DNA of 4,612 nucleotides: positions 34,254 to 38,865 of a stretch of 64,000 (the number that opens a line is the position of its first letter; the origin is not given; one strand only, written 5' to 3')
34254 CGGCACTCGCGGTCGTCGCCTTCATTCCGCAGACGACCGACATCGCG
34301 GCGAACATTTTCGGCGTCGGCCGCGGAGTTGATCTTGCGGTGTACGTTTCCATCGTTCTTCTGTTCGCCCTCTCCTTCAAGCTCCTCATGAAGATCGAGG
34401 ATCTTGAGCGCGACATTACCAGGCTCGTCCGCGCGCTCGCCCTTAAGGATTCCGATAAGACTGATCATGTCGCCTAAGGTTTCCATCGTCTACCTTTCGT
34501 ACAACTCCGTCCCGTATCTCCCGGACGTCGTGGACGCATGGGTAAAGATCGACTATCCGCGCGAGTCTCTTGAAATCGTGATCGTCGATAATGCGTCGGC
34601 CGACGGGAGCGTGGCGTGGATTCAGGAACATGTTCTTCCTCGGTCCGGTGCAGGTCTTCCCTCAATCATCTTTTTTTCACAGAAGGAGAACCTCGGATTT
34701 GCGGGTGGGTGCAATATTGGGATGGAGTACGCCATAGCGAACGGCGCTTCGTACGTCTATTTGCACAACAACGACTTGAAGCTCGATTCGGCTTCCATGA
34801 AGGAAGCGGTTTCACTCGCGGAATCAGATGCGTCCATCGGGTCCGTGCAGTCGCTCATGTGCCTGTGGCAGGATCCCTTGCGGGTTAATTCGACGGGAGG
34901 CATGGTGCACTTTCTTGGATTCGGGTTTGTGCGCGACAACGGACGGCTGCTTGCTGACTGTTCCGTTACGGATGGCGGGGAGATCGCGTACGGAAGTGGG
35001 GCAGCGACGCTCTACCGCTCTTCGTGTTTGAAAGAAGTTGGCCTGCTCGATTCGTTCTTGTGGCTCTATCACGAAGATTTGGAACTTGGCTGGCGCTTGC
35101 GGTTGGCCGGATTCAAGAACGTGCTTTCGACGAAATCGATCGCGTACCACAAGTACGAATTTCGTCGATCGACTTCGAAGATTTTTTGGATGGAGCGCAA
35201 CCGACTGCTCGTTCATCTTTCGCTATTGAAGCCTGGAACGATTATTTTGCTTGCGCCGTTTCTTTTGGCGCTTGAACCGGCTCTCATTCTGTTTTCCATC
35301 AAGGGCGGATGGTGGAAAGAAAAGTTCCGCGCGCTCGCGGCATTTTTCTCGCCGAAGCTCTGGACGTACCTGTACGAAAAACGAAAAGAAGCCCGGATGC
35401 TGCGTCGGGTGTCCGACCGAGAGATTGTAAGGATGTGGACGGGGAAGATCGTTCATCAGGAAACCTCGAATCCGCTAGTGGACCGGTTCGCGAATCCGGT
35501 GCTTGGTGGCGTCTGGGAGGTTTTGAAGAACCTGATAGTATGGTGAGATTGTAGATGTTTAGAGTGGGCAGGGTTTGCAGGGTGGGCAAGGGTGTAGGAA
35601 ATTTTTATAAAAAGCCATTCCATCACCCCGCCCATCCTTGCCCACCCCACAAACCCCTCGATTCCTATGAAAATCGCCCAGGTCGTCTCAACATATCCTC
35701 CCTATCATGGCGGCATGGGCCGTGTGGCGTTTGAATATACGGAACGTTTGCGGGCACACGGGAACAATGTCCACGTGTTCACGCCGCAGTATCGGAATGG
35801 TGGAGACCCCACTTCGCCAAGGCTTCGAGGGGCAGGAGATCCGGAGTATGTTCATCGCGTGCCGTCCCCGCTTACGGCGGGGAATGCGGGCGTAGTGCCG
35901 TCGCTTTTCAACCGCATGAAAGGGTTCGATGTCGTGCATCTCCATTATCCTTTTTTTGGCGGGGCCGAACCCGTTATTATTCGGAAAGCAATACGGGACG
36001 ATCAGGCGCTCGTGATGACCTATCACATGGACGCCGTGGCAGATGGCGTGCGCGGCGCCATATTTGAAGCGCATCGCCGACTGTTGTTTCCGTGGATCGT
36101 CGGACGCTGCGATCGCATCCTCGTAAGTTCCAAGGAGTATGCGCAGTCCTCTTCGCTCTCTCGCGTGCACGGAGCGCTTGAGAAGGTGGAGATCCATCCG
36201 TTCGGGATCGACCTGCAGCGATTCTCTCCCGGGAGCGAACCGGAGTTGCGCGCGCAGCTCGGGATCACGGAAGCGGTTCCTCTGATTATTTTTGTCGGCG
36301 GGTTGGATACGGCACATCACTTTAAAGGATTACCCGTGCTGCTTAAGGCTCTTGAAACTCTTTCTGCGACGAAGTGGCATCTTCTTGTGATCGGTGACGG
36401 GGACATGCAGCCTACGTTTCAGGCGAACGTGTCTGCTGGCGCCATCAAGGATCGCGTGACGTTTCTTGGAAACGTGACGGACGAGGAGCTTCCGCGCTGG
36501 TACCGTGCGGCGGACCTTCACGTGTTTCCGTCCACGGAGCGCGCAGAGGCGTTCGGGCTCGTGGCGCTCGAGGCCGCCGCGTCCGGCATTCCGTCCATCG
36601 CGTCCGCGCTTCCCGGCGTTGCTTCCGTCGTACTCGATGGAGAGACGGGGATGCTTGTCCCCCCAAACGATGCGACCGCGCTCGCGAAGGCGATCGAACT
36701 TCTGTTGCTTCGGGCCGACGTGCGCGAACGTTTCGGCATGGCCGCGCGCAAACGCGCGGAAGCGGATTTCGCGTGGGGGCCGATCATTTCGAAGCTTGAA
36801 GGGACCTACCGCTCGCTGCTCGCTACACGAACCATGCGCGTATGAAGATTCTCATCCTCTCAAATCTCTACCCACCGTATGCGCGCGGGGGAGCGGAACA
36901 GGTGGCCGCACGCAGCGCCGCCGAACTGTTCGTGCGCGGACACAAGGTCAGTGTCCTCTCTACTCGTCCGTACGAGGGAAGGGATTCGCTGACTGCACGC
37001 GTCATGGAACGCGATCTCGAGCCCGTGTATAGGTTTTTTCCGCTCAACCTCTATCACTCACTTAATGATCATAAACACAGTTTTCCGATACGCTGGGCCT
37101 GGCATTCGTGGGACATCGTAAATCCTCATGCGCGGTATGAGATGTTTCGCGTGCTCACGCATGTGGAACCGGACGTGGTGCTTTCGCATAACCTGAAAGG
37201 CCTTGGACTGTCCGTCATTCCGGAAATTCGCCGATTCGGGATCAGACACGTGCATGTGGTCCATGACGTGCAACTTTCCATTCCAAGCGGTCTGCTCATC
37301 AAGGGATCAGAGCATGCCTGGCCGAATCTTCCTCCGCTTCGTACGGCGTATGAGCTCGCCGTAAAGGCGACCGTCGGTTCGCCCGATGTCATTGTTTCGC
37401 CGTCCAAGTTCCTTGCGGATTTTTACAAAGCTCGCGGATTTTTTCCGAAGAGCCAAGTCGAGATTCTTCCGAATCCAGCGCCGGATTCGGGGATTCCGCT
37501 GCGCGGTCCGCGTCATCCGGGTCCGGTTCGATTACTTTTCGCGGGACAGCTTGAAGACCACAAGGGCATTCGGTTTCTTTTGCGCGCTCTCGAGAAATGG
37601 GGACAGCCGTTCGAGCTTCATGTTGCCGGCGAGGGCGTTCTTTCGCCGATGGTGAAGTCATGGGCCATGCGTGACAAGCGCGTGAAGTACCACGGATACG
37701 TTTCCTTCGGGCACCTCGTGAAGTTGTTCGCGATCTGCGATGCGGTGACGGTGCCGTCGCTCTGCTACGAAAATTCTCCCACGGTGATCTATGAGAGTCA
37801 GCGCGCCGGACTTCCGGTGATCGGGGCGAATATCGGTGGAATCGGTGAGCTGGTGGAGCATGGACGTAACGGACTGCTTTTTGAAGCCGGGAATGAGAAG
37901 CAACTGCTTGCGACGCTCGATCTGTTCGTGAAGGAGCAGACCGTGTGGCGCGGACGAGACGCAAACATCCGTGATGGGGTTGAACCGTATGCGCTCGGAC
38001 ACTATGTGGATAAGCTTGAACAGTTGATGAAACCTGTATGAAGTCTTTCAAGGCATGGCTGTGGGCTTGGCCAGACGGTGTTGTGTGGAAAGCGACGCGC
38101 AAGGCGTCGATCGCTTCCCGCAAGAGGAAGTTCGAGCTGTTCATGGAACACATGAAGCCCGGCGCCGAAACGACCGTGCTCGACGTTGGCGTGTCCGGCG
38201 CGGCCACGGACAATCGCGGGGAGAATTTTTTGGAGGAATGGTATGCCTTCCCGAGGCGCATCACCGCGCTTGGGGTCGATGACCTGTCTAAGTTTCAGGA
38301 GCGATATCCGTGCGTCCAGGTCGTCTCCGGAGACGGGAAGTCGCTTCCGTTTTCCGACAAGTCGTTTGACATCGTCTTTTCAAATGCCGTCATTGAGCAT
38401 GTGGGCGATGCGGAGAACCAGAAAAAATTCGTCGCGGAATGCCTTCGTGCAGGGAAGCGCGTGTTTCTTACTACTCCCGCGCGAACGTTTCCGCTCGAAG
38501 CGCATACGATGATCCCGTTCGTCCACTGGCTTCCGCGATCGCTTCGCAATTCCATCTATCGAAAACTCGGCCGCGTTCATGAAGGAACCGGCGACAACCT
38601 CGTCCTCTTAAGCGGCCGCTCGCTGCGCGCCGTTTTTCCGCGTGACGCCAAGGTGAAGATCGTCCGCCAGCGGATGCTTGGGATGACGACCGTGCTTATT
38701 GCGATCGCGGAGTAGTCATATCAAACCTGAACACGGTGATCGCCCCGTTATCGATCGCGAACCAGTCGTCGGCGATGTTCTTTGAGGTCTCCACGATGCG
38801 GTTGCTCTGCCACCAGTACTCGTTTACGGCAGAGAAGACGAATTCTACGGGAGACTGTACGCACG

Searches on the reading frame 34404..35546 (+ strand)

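Call 19: search_protein_families(library=pfam, proteins=[window:34404-35546:+], max_evalue=0.00001)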
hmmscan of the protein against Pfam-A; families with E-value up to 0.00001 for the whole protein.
window:34404-35546:+ (380 aa): 2 families
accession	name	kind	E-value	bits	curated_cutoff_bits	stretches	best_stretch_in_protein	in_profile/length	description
PF00535.33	Glycos_transf_2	-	1.8e-12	48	23.3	1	27-146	1-111/168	Glycosyl transferase family 2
PF13641.12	Glyco_tranf_2_3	-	6.1e-10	39.9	27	1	24-265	1-224/230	Glycosyltransferase like family 2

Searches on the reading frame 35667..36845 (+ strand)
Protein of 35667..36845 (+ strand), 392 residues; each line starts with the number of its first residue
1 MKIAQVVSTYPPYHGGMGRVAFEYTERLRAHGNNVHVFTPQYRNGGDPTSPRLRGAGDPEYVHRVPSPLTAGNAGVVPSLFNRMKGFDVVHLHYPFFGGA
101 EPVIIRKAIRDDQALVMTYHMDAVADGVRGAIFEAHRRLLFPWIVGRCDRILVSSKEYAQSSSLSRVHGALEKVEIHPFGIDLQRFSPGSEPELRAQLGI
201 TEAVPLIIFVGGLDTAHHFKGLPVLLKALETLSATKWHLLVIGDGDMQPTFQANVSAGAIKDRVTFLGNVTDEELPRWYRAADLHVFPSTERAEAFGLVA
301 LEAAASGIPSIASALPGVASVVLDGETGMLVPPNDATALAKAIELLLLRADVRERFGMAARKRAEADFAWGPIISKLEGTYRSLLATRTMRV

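Call 19: search_protein_families(library=pfam, proteins=[window:35667-36845:+], max_evalue=0.00001)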
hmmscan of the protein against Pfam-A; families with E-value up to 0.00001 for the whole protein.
window:35667-36845:+ (392 aa): 6 families
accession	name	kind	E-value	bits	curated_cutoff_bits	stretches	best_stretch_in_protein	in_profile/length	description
PF00534.26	Glycos_transf_1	-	1.5e-37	129.2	26.4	1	192-363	3-172/172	Glycosyl transferases group 1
PF13692.12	Glyco_trans_1_4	-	2.9e-35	122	27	1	205-347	2-140/142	Glycosyl transferases group 1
PF13439.12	Glyco_transf_4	-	8.1e-17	62.2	28.5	1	15-185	2-170/170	Glycosyltransferase Family 4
PF13579.12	Glyco_trans_4_4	-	1e-10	42.6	29.7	1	15-160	1-140/158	Glycosyl transferase 4-like domain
PF20706.3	GT4-conflict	-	3.1e-10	40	26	1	183-325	174-323/385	Family 4 Glycosyltransferase in conflict systems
PF13524.12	Glyco_trans_1_2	-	1.9e-06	28.3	25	1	229-371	6-136/144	Glycosyl transferase-like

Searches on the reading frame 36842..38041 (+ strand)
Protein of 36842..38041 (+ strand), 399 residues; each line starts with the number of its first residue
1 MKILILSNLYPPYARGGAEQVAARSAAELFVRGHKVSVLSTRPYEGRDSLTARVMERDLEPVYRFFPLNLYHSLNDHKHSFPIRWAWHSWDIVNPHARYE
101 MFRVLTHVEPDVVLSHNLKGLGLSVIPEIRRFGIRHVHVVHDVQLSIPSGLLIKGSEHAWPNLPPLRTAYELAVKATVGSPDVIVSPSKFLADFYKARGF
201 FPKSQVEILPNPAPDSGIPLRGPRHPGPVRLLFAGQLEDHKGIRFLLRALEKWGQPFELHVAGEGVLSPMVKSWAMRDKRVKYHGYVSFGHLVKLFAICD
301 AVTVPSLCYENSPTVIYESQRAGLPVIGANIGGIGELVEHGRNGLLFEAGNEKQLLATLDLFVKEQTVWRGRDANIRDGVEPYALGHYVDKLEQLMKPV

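Call 19: search_protein_families(library=pfam, proteins=[window:36842-38041:+], max_evalue=0.00001)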
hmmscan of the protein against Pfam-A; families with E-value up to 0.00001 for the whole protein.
window:36842-38041:+ (399 aa): 4 families
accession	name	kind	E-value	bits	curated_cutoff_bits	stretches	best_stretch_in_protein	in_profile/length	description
PF13692.12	Glyco_trans_1_4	-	2.4e-23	83.4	27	1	230-358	3-135/142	Glycosyl transferases group 1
PF00534.26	Glycos_transf_1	-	4.5e-22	78.8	26.4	1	228-366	15-159/172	Glycosyl transferases group 1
PF13579.12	Glyco_trans_4_4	-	3.1e-13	50.8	29.7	1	16-211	1-157/158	Glycosyl transferase 4-like domain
PF13439.12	Glyco_transf_4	-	1.6e-12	48.2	28.5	1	16-212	2-165/170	Glycosyltransferase Family 4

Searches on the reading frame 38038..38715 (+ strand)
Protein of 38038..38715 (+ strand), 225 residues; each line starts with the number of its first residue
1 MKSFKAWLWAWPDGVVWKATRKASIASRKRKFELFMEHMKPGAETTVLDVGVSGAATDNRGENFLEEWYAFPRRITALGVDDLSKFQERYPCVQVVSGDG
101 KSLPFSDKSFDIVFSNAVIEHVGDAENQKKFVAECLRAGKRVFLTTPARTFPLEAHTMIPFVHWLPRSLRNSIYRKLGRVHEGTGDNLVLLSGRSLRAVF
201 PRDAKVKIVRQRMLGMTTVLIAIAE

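Call 72: search_protein_families(library=pfam, proteins=[window:38038-38715:+], max_evalue=0.0001)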
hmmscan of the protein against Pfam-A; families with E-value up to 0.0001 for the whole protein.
window:38038-38715:+ (225 aa): 2 families
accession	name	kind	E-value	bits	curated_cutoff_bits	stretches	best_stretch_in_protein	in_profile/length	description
PF08241.18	Methyltransf_11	-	1.6e-10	42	21.2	1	86-140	34-88/95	Methyltransferase domain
PF13649.12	Methyltransf_25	-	7.3e-07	30.2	27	1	85-138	40-92/97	Methyltransferase domain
